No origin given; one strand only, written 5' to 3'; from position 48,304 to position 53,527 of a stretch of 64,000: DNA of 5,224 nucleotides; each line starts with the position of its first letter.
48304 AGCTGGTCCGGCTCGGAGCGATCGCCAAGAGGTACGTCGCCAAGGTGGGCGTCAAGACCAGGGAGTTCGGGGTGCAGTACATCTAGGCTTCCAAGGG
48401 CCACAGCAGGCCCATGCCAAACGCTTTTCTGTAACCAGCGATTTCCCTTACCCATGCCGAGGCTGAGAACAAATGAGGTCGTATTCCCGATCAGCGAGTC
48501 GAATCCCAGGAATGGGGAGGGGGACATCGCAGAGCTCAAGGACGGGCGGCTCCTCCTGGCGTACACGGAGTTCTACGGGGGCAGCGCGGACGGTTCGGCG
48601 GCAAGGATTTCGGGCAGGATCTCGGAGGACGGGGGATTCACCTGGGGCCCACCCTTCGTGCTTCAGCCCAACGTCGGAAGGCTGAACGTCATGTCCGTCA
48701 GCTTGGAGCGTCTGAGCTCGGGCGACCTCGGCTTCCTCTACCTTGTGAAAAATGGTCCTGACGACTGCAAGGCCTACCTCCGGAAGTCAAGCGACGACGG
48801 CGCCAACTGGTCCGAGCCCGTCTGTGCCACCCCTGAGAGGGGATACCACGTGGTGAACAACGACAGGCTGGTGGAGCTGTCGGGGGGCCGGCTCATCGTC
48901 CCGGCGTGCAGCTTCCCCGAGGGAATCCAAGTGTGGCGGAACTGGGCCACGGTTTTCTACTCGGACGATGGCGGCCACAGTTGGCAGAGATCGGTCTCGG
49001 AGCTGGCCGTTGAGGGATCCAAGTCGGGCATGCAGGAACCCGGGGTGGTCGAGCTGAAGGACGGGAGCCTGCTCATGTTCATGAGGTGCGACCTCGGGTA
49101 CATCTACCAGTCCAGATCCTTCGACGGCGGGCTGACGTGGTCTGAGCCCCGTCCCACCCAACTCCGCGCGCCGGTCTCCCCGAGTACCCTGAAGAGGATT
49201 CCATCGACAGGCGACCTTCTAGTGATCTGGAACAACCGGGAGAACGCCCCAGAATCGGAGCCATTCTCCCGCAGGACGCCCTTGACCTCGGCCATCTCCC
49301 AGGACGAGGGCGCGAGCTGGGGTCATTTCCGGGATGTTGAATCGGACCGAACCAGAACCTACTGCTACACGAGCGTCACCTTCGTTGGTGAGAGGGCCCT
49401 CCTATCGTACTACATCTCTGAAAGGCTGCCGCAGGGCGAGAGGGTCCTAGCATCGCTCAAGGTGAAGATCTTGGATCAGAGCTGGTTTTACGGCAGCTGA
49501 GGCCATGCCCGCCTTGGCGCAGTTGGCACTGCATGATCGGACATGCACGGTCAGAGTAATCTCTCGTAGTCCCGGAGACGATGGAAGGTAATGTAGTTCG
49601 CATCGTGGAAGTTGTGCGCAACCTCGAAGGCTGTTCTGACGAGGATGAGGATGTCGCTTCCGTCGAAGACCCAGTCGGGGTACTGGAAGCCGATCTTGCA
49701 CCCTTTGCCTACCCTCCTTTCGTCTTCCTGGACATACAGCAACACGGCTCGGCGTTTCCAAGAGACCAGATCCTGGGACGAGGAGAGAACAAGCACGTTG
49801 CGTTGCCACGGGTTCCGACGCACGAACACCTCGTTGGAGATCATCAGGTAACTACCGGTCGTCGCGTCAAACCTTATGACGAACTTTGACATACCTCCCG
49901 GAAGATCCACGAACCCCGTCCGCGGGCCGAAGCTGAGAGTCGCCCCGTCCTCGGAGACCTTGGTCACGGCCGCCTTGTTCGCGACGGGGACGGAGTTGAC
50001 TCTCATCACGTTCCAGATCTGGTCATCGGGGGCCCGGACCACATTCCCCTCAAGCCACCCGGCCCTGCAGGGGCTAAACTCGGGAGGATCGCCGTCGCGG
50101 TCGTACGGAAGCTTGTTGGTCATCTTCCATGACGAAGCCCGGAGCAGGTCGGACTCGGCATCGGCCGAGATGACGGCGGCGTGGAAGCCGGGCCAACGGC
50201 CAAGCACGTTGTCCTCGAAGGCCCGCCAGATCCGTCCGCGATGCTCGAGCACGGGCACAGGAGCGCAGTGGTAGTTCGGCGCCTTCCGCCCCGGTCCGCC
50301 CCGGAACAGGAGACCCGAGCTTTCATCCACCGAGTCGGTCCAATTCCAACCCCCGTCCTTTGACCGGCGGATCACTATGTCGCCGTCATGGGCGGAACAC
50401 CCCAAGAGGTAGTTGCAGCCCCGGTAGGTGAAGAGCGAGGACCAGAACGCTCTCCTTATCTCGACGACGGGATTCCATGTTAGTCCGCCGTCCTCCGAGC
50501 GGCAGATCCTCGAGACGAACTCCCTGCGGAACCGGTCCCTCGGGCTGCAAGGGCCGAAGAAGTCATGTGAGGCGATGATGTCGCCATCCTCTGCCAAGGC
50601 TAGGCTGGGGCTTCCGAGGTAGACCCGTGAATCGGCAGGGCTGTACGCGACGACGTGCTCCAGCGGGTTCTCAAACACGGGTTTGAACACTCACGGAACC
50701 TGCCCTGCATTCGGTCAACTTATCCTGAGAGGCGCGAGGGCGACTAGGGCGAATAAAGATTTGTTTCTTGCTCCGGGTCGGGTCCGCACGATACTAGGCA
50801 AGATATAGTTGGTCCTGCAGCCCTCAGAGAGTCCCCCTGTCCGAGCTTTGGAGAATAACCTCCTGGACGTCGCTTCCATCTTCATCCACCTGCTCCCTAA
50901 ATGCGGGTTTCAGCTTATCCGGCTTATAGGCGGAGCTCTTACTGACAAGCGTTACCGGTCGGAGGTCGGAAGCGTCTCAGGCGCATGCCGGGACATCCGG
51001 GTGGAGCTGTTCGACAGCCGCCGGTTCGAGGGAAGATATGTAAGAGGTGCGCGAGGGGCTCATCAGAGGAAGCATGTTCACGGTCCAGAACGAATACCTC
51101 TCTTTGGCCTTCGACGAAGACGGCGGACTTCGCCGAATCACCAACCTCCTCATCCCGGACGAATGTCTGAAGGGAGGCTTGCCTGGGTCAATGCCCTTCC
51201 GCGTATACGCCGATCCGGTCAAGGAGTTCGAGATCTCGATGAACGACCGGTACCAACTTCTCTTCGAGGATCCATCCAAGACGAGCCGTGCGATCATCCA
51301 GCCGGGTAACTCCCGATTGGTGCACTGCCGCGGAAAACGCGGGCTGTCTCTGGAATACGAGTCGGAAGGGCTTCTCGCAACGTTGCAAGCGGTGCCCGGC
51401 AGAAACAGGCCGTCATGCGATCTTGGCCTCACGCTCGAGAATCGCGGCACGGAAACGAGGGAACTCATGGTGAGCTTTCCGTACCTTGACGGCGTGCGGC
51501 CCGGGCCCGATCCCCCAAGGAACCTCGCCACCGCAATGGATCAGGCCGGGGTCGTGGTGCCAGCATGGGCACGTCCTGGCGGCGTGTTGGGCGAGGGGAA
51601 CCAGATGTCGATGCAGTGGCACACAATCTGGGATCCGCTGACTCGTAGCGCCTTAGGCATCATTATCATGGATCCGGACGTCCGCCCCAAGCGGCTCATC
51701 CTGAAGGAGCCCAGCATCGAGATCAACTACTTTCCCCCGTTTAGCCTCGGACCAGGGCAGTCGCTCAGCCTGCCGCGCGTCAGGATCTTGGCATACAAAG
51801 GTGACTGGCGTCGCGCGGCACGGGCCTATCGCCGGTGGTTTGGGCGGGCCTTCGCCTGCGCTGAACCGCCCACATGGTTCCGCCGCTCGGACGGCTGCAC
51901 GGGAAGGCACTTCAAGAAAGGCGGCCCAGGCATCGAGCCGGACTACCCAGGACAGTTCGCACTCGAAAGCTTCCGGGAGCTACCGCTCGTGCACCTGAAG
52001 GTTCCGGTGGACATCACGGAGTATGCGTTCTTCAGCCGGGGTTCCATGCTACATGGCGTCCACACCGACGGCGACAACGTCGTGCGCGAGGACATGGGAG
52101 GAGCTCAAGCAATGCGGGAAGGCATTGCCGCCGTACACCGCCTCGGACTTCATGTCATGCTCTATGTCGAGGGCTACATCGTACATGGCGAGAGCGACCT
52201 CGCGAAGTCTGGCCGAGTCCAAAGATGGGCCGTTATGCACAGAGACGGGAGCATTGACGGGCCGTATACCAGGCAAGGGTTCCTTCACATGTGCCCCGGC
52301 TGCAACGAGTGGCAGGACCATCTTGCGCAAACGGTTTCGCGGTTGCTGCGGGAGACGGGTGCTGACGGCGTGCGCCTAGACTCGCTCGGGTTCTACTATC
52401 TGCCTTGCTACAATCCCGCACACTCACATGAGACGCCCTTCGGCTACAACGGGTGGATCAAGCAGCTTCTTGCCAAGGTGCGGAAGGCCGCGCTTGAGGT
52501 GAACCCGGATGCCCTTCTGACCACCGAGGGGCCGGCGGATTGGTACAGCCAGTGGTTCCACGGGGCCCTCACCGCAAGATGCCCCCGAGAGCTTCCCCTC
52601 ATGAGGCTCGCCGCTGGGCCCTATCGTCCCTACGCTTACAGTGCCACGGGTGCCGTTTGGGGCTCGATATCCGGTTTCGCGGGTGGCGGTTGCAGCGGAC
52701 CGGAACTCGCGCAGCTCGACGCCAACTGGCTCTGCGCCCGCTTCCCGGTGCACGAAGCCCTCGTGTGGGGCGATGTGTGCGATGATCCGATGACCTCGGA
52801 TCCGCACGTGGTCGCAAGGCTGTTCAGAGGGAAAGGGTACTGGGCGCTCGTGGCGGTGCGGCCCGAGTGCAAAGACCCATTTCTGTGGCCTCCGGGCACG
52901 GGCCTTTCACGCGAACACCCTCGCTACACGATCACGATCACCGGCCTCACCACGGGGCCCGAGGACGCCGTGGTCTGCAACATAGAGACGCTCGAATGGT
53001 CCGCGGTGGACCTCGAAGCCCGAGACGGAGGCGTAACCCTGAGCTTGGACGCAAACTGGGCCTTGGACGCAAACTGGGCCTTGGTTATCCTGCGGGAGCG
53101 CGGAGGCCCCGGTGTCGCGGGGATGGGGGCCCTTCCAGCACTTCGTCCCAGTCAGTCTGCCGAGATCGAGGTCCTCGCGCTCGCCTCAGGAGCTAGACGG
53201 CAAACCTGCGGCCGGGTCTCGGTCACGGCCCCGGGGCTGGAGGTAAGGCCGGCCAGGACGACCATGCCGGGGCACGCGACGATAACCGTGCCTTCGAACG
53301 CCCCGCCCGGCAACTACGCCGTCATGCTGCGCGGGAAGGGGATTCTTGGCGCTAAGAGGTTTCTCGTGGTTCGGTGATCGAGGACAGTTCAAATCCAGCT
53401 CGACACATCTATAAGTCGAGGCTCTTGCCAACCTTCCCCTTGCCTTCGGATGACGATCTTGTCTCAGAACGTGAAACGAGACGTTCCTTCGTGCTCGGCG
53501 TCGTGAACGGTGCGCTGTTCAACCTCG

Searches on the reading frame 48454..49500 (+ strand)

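Call 51: search_protein_families(library=pfam, proteins=[window:48454-49500:+], max_evalue=0.0001)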
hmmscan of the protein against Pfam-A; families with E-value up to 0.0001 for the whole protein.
window:48454-49500:+ (348 aa): 3 families
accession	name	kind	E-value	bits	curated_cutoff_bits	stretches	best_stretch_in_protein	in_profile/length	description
PF13088.12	BNR_2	-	4.4e-29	102.1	31.4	1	32-309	2-268/277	BNR repeat-like domain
PF13859.12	BNR_3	-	3.9e-09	36.8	27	1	99-232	82-213/308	BNR repeat-like domain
PF02012.26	BNR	-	9.5e-07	28.3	27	0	168-179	1-12/12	BNR/Asp-box repeat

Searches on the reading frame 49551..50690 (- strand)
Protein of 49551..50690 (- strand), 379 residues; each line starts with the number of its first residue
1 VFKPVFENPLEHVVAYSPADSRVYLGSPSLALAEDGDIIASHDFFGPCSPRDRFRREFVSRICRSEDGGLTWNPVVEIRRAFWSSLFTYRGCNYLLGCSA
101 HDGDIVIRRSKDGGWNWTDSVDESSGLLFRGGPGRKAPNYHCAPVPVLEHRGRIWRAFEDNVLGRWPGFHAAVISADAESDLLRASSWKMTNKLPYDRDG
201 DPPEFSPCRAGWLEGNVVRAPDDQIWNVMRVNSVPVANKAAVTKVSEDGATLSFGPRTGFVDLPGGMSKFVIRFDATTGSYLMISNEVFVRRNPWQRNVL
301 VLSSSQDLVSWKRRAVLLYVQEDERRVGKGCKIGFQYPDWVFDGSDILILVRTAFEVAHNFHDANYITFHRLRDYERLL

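Call 51: search_protein_families(library=pfam, proteins=[window:49551-50690:-], max_evalue=0.0001)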
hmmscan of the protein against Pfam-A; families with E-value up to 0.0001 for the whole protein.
window:49551-50690:- (379 aa): 1 family
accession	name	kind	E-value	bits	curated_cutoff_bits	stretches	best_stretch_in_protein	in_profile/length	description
PF13088.12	BNR_2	-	5.6e-06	26.4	31.4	0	108-342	85-269/277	BNR repeat-like domain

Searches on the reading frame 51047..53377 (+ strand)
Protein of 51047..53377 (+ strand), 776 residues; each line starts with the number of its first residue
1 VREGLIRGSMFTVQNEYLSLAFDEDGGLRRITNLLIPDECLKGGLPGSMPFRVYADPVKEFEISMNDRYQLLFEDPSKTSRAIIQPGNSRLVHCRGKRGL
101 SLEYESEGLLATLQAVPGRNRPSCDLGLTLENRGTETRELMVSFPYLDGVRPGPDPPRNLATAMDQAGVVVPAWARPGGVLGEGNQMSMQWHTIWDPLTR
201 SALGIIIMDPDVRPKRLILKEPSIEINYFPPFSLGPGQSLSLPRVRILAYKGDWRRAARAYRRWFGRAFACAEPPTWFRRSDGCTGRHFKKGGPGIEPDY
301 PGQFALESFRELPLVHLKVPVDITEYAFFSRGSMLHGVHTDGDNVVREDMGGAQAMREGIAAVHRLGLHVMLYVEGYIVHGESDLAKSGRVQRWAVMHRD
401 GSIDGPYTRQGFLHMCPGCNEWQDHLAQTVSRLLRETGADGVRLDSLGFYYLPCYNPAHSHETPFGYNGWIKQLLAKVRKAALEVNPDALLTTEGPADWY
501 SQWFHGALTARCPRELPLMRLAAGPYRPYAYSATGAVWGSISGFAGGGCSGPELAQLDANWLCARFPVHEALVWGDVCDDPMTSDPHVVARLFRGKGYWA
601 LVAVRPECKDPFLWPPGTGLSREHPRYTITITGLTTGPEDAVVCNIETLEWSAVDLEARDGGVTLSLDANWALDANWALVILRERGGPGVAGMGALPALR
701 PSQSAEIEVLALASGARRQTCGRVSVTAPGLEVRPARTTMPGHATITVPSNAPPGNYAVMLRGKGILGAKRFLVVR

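Call 51: search_protein_families(library=pfam, proteins=[window:51047-53377:+], max_evalue=0.0001)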
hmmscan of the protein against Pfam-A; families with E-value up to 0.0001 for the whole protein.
window:51047-53377:+ (776 aa): 2 families
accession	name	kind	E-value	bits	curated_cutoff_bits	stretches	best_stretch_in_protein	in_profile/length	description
PF19773.5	DUF6259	-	4.4e-24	85.6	28.7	1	352-539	103-297/300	Domain of unknown function (DUF6259)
PF13199.12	Glyco_hydro_66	-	1.1e-07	31.4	23.7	1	353-487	161-299/546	Glycosyl hydrolase family 66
